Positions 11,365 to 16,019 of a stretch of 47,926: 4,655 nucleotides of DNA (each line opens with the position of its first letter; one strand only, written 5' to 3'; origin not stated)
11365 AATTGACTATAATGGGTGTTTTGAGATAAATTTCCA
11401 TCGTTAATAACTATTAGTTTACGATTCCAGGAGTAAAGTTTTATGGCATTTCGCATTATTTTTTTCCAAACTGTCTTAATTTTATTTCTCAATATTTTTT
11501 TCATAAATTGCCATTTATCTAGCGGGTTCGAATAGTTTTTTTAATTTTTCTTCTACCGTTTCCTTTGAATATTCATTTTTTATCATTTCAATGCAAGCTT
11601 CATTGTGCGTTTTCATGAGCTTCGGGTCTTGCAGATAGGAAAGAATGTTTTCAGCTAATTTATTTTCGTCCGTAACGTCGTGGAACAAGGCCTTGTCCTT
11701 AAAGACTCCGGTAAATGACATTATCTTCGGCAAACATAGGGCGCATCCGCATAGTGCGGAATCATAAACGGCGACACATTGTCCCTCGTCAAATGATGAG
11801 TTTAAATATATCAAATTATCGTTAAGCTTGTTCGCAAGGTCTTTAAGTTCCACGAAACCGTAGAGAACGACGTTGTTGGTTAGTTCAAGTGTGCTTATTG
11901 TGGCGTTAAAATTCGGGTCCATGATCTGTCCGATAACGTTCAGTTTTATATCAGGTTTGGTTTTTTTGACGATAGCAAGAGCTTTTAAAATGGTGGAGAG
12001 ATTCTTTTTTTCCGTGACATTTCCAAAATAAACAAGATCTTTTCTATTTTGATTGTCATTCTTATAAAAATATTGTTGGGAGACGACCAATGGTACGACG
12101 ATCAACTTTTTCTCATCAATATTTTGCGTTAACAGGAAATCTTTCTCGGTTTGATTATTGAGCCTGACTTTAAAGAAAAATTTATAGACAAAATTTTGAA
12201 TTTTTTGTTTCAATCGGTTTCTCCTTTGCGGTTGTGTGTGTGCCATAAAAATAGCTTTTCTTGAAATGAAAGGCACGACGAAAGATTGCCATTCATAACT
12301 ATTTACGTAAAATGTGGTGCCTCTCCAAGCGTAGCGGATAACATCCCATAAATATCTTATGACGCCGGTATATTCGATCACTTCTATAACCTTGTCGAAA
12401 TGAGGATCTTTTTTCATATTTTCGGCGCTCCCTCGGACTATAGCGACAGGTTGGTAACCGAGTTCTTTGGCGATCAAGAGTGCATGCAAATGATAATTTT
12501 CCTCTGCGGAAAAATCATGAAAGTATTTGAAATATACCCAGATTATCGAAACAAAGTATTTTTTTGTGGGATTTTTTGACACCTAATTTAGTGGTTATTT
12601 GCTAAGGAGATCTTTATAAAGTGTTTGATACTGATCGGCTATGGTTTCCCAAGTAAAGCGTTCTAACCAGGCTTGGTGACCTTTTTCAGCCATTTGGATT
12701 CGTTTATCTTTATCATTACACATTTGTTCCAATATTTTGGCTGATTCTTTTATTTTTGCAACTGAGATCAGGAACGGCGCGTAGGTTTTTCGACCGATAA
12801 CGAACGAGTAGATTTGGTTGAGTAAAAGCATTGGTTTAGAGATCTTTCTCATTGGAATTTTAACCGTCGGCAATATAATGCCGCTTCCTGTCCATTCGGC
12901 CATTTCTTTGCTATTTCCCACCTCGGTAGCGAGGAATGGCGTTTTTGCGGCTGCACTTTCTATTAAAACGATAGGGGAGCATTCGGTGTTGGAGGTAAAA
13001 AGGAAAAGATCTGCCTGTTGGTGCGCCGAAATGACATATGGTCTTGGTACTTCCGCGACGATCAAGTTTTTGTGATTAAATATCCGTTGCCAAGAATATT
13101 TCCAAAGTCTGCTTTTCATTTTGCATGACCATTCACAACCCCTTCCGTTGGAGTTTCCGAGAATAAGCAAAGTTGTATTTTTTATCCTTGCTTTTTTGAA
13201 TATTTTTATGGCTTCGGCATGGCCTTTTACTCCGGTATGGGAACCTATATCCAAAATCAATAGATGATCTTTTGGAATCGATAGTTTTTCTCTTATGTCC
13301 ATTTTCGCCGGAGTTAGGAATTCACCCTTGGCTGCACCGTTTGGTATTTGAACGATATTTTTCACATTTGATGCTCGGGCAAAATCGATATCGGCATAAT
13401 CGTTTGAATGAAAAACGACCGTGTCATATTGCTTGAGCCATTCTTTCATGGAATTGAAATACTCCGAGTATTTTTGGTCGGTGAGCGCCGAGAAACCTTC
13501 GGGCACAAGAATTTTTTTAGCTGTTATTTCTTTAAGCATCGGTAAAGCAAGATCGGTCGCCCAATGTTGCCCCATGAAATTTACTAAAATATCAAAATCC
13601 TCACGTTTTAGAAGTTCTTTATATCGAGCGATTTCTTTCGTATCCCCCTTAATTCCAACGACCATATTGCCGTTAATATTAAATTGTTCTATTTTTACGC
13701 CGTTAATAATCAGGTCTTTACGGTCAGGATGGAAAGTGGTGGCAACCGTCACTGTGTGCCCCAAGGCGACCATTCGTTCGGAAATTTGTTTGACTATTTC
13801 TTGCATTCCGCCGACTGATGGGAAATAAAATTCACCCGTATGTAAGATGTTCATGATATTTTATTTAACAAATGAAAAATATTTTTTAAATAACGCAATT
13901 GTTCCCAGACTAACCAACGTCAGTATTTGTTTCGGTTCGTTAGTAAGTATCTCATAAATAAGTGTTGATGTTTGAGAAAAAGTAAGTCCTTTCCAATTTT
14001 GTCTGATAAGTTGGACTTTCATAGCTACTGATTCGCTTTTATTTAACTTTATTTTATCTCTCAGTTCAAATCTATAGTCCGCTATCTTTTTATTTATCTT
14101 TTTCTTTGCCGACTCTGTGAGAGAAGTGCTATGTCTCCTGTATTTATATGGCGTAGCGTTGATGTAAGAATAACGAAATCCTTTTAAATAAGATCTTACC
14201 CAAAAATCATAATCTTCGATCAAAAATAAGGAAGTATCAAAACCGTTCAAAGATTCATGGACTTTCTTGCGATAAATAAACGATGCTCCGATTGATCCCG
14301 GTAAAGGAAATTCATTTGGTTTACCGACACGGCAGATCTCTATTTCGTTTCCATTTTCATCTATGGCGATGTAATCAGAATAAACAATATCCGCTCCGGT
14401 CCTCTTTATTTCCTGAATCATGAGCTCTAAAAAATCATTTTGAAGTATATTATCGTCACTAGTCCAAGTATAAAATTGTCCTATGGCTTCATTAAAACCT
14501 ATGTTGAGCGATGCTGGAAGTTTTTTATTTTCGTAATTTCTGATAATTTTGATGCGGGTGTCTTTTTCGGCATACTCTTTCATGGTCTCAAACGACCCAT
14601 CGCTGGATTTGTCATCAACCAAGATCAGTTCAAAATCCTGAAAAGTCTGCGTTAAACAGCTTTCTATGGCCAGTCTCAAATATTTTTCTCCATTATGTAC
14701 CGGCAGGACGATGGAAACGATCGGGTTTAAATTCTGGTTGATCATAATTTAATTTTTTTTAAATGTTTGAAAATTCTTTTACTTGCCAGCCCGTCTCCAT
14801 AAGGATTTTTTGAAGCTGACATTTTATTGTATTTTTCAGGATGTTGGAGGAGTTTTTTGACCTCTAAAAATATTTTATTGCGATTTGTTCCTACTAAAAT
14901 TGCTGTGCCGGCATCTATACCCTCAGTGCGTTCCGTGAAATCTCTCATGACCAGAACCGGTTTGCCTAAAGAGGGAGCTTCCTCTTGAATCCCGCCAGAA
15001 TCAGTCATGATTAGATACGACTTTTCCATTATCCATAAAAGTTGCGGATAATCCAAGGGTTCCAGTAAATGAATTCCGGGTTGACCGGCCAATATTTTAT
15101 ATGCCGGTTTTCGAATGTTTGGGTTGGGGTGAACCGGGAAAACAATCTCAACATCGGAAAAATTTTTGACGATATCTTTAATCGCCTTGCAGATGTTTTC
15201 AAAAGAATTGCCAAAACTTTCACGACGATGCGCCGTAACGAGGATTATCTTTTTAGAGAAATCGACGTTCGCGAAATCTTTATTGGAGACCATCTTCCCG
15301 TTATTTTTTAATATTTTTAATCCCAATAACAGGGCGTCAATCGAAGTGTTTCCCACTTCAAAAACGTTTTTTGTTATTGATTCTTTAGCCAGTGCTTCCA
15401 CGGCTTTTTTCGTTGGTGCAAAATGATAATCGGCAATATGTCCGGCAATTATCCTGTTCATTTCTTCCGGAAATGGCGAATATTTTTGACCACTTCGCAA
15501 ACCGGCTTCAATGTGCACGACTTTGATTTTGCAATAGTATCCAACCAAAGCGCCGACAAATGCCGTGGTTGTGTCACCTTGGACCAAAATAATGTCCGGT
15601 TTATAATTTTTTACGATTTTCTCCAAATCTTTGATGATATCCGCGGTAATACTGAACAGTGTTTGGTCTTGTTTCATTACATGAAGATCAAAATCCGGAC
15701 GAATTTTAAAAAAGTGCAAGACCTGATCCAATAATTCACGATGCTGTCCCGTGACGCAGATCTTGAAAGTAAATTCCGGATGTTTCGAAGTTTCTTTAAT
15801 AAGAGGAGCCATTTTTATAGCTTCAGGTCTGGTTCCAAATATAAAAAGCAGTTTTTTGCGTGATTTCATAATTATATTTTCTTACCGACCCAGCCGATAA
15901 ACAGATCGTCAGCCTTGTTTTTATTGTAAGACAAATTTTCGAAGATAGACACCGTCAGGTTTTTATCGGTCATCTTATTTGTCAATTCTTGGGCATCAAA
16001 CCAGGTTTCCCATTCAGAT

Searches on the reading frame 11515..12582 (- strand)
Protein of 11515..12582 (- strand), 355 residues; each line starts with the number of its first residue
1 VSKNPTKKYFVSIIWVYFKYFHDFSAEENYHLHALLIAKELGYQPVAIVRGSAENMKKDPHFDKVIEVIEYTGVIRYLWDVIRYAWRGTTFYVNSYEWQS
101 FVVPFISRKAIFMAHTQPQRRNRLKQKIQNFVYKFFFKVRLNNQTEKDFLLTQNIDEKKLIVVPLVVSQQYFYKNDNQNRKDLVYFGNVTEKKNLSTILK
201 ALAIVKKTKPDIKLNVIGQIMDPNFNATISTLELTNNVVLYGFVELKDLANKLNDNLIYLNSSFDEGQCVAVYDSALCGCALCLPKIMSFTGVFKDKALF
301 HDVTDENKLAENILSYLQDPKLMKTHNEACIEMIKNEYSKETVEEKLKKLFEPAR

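Call 31: search_protein_families(library=pfam, proteins=[window:11515-12582:-], max_evalue=0.0001)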
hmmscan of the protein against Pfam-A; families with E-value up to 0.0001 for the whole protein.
window:11515-12582:- (355 aa): 3 families
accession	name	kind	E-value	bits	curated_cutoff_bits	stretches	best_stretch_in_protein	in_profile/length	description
PF00534.26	Glycos_transf_1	-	3.2e-16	59.8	26.4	1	176-326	11-165/172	Glycosyl transferases group 1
PF13692.12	Glyco_trans_1_4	-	4.7e-12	46.8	27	1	181-319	2-142/142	Glycosyl transferases group 1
PF13524.12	Glyco_trans_1_2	-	8e-05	23.1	25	0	205-340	9-135/144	Glycosyl transferase-like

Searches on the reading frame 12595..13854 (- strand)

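Call 31: search_protein_families(library=pfam, proteins=[window:12595-13854:-], max_evalue=0.0001)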
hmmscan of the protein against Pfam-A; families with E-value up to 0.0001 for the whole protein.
window:12595-13854:- (419 aa): 3 families
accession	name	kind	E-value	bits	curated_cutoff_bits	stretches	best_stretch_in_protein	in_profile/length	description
PF00534.26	Glycos_transf_1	-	2.1e-16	60.4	26.4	1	186-329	4-141/172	Glycosyl transferases group 1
PF13439.12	Glyco_transf_4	-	2.2e-08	34.8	28.5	1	14-173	1-165/170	Glycosyltransferase Family 4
PF13692.12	Glyco_trans_1_4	-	3e-08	34.5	27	1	203-329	7-125/142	Glycosyl transferases group 1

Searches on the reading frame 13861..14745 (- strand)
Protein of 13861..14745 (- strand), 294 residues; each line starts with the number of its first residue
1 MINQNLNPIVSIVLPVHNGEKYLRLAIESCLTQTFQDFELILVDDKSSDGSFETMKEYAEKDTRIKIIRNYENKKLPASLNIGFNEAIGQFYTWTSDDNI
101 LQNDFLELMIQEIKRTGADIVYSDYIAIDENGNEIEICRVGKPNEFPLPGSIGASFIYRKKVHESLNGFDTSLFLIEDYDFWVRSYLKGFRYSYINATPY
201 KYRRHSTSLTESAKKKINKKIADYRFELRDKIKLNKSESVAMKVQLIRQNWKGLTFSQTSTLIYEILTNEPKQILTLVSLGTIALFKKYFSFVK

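Call 90: search_protein_families(library=pfam, proteins=[window:13861-14745:-], max_evalue=0.0001)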
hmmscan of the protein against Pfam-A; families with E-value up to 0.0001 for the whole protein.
window:13861-14745:- (294 aa): 4 families
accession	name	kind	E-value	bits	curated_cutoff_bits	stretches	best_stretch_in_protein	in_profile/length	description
PF00535.33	Glycos_transf_2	-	1.8e-29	103.2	23.3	1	11-138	1-128/168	Glycosyl transferase family 2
PF10111.15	Glyco_tranf_2_2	-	4.9e-08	33.2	27.3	1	11-135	1-134/276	Glycosyltransferase like family 2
PF13641.12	Glyco_tranf_2_3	-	7.3e-08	33.1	27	0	10-116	3-114/230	Glycosyltransferase like family 2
PF13632.12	Glyco_trans_2_3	-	4.7e-06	27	27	1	135-208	57-128/198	Glycosyl transferase family group 2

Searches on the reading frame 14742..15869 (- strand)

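Call 90: search_protein_families(library=pfam, proteins=[window:14742-15869:-], max_evalue=0.0001)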
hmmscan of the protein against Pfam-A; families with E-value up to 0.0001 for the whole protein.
window:14742-15869:- (375 aa): 1 family
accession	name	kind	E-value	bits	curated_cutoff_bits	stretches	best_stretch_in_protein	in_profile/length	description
PF02350.25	Epimerase_2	-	1.9e-116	389.2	30.6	1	26-371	2-347/347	UDP-N-acetylglucosamine 2-epimerase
